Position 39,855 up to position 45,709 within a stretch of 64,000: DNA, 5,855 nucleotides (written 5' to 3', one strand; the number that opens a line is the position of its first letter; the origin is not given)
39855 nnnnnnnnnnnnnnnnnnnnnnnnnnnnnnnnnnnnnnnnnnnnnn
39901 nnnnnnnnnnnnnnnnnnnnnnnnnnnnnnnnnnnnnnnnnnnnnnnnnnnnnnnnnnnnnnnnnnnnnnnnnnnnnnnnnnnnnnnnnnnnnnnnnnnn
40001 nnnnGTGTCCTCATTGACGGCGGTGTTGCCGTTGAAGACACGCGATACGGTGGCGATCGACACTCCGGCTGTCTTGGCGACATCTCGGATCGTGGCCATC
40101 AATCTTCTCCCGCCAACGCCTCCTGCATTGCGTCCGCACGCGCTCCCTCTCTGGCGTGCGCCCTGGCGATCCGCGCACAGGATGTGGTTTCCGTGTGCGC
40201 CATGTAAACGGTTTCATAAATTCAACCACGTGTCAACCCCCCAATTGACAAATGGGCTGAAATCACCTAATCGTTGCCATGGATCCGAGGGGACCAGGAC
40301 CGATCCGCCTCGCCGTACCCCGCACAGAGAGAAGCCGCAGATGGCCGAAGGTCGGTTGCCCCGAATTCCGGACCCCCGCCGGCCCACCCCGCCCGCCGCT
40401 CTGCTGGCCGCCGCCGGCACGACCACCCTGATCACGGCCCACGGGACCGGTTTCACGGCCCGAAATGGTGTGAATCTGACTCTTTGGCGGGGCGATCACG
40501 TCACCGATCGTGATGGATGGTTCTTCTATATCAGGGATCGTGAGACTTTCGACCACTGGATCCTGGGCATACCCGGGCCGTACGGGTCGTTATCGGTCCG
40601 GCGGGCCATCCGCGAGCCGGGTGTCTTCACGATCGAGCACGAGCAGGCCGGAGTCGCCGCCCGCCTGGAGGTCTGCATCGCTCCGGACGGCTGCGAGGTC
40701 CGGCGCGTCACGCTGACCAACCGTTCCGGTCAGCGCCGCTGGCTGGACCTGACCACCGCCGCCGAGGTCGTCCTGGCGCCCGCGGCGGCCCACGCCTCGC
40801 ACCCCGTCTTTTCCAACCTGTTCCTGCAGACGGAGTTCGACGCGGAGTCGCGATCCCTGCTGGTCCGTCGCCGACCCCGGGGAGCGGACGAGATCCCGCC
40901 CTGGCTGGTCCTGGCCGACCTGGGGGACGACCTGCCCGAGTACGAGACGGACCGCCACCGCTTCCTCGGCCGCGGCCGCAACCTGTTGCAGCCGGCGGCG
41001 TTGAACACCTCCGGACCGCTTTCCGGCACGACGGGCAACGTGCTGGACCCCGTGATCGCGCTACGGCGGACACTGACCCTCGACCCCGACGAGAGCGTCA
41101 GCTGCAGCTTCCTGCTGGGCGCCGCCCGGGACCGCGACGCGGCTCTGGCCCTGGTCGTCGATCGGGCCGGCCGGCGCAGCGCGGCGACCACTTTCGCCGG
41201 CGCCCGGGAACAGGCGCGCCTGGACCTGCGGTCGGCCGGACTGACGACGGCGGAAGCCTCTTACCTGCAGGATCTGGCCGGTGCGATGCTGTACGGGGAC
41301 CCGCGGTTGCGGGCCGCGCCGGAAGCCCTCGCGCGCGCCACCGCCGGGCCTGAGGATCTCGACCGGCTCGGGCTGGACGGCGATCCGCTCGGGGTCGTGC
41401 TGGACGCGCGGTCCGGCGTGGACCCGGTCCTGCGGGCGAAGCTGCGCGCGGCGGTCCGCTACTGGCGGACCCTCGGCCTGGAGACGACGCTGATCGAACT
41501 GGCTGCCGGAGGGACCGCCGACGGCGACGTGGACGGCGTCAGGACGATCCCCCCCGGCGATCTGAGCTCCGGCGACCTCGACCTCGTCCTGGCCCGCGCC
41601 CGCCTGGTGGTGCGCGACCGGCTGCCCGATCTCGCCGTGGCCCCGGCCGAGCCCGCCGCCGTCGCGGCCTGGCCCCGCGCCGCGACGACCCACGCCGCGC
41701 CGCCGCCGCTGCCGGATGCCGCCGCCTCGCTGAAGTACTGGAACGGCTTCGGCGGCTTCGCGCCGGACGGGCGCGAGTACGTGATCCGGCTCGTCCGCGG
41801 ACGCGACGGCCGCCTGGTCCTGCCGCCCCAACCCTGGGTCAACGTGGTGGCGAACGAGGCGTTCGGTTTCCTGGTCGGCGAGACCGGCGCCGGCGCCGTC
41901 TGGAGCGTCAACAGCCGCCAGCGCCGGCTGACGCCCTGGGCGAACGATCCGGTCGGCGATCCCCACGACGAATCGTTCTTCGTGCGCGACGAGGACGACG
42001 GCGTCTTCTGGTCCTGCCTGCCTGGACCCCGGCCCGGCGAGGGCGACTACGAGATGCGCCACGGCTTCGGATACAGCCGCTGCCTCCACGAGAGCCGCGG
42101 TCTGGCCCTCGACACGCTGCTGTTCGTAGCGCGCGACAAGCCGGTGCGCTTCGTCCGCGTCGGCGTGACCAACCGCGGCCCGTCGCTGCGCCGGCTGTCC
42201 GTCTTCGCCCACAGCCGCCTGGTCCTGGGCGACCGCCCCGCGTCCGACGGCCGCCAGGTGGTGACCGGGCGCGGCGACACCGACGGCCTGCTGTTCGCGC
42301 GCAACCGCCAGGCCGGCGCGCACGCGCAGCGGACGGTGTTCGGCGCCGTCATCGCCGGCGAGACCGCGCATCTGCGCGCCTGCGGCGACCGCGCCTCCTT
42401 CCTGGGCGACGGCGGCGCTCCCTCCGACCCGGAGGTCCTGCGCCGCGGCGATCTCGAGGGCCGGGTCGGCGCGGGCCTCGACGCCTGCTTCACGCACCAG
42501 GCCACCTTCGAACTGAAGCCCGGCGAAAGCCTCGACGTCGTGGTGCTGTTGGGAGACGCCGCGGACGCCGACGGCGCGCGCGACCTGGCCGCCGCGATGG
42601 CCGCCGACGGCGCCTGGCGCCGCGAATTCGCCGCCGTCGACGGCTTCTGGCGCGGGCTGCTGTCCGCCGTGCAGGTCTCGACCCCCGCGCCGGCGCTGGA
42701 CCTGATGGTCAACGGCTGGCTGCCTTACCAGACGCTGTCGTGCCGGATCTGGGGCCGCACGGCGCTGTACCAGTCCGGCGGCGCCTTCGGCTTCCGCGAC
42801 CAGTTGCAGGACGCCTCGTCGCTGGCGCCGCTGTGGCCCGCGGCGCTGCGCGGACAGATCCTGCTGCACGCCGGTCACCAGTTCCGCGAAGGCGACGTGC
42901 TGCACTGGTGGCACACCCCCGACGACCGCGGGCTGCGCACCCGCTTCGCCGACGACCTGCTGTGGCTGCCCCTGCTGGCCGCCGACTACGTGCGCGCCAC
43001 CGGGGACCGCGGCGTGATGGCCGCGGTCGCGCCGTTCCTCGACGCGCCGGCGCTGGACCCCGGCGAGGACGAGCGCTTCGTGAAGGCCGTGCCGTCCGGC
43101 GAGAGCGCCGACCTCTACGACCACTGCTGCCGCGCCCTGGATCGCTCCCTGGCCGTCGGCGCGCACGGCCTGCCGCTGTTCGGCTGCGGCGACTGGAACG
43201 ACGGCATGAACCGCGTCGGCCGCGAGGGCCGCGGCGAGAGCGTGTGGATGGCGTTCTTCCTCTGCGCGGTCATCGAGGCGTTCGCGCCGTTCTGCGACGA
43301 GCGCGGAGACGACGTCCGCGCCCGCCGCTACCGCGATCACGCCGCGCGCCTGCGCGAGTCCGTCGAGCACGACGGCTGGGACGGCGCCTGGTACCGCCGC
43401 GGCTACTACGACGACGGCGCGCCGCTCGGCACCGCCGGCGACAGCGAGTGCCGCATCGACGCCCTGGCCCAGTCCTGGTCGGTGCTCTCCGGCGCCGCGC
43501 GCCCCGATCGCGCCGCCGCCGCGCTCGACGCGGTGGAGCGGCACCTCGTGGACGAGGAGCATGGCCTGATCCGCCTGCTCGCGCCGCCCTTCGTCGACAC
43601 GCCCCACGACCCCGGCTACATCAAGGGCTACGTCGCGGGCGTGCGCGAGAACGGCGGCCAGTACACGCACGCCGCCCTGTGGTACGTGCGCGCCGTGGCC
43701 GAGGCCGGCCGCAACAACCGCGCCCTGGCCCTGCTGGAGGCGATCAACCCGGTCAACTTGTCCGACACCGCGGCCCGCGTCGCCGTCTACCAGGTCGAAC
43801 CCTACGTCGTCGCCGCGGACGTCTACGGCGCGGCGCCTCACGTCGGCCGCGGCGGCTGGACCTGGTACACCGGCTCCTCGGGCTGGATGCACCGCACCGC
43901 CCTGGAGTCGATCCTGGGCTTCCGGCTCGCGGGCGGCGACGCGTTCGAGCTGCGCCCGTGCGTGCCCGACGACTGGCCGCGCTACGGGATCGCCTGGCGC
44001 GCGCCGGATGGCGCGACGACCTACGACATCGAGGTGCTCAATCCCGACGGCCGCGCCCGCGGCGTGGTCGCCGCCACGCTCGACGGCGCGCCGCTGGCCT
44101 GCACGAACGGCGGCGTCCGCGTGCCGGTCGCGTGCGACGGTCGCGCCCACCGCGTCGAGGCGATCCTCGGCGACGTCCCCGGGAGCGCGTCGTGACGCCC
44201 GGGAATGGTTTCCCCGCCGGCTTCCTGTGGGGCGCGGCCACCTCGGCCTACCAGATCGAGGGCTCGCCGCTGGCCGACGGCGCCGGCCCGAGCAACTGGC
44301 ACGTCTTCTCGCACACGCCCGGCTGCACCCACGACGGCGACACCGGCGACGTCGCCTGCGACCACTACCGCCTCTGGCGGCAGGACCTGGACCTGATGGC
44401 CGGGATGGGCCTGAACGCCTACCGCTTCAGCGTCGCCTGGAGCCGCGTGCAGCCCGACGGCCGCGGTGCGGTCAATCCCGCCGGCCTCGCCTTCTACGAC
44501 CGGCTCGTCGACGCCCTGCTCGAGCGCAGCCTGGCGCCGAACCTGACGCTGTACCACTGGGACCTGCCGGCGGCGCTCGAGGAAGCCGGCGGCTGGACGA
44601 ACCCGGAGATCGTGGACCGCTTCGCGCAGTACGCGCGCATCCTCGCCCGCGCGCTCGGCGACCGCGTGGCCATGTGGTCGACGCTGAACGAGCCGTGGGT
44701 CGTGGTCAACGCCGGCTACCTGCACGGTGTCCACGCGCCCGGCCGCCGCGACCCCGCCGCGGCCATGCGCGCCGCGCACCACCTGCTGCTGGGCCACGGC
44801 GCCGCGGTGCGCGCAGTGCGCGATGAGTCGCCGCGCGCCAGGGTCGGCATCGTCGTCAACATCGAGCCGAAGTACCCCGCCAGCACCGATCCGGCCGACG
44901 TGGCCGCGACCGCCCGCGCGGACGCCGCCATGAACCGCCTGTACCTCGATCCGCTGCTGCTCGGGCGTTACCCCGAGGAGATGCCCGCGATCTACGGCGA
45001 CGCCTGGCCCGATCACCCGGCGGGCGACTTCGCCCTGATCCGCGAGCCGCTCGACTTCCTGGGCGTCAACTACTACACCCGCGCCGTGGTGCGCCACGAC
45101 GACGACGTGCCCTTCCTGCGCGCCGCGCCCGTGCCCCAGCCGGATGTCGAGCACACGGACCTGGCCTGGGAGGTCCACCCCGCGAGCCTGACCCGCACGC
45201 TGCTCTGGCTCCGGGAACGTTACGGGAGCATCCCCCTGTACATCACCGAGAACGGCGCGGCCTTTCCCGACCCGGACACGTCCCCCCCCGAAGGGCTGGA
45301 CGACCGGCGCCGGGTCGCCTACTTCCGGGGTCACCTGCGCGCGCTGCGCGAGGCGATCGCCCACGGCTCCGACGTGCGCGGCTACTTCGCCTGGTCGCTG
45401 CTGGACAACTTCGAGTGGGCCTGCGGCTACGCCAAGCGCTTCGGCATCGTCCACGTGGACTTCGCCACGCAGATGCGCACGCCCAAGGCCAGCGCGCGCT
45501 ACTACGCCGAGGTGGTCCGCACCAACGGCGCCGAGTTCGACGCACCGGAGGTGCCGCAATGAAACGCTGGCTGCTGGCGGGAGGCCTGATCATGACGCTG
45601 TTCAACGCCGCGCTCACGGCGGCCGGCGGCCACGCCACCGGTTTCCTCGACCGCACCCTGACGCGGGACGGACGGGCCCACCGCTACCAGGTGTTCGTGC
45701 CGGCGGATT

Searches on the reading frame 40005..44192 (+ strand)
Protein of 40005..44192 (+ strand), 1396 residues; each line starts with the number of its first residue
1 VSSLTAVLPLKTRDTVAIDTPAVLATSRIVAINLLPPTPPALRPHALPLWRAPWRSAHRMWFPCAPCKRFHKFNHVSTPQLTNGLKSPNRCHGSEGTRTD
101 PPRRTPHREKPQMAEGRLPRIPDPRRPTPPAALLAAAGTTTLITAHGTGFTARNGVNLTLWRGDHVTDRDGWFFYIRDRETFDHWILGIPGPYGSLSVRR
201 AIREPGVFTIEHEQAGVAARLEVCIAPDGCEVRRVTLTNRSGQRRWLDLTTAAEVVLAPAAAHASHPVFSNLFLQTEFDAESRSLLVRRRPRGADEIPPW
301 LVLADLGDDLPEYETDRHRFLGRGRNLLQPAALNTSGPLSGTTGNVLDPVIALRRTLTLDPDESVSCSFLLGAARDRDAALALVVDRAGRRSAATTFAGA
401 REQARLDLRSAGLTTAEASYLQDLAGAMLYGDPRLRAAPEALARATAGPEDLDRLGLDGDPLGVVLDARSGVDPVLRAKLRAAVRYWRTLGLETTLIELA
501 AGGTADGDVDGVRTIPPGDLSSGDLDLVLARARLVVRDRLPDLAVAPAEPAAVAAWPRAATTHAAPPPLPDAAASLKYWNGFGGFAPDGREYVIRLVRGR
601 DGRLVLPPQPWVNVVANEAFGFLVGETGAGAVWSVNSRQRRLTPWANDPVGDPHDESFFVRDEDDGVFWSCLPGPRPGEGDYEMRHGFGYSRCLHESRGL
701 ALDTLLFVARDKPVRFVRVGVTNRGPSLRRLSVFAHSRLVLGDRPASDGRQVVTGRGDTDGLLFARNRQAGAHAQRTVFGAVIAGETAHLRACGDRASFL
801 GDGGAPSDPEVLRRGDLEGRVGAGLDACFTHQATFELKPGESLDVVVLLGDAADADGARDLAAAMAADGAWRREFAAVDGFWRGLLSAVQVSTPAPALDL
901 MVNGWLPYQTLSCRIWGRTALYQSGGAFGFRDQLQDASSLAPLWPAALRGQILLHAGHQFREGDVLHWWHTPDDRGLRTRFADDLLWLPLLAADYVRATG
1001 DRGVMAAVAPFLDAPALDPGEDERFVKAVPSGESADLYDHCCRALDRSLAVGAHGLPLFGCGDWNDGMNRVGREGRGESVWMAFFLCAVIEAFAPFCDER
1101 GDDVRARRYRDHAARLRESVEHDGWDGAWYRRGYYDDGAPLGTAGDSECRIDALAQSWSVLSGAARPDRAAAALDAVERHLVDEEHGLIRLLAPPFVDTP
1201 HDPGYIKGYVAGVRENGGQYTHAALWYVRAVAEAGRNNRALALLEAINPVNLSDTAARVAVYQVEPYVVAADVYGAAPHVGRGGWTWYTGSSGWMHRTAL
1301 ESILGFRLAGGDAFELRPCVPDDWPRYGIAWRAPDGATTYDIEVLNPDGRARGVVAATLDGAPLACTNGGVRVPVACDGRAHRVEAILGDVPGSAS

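Call 28: search_protein_families(library=pfam, proteins=[window:40005-44192:+], max_evalue=0.0001)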
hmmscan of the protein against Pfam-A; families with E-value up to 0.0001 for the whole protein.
window:40005-44192:+ (1396 aa): 2 families
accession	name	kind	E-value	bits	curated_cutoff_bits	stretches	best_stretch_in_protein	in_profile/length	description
PF06165.18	GH94_b-supersand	-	3.8e-117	390.6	23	2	608-850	1-251/251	Glycosyl hydrolase 94, supersandwich domain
PF17167.11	Glyco_hydro_94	-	5.7e-114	381.5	27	1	881-1305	1-420/420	Glycosyl hydrolase 94 superfamily, catalytic domain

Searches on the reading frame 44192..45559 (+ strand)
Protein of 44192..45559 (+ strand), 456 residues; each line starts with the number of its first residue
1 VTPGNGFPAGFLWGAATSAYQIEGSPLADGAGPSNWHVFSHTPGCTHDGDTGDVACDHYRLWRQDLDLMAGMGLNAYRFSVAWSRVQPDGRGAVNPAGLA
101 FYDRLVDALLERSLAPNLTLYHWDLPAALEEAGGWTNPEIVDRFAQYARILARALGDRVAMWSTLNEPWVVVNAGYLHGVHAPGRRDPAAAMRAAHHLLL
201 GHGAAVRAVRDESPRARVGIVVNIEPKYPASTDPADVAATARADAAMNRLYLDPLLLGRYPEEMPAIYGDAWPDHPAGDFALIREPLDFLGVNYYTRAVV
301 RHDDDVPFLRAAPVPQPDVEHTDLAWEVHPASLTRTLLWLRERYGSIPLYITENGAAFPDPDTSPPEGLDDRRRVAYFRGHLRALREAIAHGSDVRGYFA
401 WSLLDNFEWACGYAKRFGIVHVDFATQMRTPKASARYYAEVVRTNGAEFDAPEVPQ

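Call 75: search_protein_families(library=pfam, proteins=[window:44192-45559:+], max_evalue=0.001)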
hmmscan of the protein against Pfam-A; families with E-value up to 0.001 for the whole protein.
window:44192-45559:+ (456 aa): 1 family
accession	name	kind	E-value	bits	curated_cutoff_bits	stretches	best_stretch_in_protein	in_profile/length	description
PF00232.24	Glyco_hydro_1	-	9.4e-158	525.8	22.6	1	6-446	4-452/453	Glycosyl hydrolase family 1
